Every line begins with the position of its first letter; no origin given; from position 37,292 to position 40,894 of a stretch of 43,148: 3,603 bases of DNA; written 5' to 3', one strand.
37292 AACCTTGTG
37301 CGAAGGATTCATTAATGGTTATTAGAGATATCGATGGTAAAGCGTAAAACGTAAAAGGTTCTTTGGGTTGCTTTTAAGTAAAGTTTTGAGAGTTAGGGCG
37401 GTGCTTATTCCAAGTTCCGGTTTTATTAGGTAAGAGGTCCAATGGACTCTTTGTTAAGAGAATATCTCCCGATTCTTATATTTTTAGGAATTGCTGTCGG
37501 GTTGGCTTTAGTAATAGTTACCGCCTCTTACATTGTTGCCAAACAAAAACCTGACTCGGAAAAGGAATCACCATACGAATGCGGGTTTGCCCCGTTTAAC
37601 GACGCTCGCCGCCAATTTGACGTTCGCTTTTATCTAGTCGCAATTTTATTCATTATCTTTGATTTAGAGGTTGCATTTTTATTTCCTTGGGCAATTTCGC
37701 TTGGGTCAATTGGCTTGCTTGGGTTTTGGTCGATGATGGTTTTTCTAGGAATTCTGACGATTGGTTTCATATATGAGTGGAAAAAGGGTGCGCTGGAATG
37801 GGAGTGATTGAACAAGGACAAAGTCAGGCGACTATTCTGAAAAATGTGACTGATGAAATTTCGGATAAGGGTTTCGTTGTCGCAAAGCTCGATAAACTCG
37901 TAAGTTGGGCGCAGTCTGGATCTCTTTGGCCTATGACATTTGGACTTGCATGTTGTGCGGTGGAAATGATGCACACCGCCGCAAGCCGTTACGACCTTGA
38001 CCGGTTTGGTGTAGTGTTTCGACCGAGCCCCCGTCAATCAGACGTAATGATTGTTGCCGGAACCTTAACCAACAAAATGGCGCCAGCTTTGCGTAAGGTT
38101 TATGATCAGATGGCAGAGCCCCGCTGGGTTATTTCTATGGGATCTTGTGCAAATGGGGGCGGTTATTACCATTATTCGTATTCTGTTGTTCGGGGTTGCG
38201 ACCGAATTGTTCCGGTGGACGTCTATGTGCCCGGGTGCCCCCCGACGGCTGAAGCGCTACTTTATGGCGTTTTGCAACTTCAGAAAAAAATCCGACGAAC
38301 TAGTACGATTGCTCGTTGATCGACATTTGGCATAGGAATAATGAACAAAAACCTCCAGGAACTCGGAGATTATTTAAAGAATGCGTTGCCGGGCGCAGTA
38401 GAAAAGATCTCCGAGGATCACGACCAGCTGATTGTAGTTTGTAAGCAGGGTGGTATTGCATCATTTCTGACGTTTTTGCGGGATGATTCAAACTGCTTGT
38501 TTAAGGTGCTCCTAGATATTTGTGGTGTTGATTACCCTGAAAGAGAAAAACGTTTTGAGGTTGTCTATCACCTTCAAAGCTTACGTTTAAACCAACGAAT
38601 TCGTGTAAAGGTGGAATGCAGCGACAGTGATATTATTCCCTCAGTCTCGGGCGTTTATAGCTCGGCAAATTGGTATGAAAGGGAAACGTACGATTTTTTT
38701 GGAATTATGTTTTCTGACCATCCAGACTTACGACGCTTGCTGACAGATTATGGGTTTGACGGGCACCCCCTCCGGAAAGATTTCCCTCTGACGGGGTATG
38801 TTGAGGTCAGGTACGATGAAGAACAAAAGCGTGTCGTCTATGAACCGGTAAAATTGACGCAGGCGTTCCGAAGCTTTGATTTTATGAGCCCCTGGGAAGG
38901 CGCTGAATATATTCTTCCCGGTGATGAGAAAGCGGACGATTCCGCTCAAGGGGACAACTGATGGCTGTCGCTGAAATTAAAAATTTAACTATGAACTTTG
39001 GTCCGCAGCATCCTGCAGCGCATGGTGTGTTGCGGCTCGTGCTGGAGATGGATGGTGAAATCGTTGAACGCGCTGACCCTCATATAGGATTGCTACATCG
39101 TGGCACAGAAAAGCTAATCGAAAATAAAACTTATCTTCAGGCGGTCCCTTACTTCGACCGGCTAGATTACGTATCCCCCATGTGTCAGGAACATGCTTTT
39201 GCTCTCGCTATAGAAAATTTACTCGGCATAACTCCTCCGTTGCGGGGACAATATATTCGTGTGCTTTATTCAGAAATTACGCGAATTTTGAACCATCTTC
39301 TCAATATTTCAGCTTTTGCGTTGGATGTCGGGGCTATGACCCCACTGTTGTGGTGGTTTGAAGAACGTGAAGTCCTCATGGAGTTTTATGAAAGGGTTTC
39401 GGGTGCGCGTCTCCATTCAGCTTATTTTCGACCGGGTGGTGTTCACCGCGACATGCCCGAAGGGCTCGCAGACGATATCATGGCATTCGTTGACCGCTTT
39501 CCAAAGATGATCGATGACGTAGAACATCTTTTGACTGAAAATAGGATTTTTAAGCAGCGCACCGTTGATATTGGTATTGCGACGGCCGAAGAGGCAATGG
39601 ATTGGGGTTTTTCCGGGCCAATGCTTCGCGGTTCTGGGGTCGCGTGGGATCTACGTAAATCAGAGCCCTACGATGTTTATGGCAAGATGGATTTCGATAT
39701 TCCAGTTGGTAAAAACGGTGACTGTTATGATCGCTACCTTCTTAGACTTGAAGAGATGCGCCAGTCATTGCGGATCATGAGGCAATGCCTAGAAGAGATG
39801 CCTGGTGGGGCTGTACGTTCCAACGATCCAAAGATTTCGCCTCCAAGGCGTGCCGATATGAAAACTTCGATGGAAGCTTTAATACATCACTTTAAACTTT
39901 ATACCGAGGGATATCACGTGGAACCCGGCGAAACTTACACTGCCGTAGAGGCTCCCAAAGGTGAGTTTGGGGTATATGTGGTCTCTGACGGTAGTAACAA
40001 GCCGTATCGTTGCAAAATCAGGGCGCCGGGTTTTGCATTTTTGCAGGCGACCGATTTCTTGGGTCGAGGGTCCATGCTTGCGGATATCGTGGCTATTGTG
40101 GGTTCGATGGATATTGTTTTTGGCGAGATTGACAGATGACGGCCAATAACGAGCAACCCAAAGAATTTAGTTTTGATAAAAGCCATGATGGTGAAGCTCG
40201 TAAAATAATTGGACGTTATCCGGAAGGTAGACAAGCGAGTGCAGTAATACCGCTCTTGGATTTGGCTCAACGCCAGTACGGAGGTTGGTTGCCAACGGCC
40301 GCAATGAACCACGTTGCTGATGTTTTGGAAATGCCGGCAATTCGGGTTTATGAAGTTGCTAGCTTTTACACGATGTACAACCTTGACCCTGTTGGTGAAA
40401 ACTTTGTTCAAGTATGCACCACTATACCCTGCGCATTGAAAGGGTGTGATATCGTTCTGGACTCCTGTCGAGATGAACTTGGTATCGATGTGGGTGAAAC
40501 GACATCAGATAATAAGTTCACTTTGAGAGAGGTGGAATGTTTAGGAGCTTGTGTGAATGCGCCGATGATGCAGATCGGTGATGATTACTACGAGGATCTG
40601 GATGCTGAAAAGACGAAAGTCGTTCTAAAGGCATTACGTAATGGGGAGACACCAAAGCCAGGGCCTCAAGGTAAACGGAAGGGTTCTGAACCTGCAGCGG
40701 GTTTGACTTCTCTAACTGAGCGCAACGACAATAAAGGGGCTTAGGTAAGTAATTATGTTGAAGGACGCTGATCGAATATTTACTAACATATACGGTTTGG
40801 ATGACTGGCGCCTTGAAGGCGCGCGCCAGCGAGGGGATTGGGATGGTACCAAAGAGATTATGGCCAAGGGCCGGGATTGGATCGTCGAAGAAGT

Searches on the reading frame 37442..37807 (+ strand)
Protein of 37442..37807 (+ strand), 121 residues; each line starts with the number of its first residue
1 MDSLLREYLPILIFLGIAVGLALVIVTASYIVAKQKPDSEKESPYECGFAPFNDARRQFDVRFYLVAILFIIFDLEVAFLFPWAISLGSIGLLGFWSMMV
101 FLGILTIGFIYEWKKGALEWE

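Call 9: search_protein_families(library=pfam, proteins=[window:37442-37807:+])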
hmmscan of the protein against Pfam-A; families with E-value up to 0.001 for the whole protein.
window:37442-37807:+ (121 aa): 1 family
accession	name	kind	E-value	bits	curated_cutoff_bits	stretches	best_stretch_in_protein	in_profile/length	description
PF00507.24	Oxidored_q4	-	3.1e-41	140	23.3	1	23-120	2-99/99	NADH-ubiquinone/plastoquinone oxidoreductase, chain 3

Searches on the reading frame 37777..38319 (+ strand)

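Call 9: search_protein_families(library=pfam, proteins=[window:37777-38319:+])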
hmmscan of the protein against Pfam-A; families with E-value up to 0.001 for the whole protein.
window:37777-38319:+ (180 aa): 1 family
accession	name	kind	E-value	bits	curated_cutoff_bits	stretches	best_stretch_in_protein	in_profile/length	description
PF01058.29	Oxidored_q6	-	2.1e-28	99.1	27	1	59-168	1-128/128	NADH ubiquinone oxidoreductase, 20 Kd subunit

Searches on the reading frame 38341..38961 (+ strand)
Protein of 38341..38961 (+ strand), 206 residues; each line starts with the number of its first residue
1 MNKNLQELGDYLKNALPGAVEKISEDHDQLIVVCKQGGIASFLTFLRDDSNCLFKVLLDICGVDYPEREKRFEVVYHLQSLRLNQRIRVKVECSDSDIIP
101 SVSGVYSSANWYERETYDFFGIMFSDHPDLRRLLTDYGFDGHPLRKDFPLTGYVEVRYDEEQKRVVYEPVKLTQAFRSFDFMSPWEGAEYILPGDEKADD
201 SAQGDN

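Call 9: search_protein_families(library=pfam, proteins=[window:38341-38961:+])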
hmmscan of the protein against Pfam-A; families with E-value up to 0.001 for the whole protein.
window:38341-38961:+ (206 aa): 1 family
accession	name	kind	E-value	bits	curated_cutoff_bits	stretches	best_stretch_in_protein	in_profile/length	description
PF00329.25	Complex1_30kDa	-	3.2e-47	160.6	22.5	1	33-153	2-123/124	Respiratory-chain NADH dehydrogenase, 30 Kd subunit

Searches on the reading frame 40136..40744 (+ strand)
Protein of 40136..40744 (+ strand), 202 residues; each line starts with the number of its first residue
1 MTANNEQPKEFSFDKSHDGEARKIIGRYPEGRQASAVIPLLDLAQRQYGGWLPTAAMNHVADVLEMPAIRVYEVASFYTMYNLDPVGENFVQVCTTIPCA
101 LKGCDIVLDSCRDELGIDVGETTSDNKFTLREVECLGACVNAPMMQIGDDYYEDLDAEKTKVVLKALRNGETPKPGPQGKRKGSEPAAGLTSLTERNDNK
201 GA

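Call 9: search_protein_families(library=pfam, proteins=[window:40136-40744:+])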
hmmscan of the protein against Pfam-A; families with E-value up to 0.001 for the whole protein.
window:40136-40744:+ (202 aa): 1 family
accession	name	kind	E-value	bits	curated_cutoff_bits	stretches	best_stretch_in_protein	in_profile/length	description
PF01257.25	2Fe-2S_thioredx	-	8.4e-58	194.8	24.8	1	22-167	2-144/145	Thioredoxin-like [2Fe-2S] ferredoxin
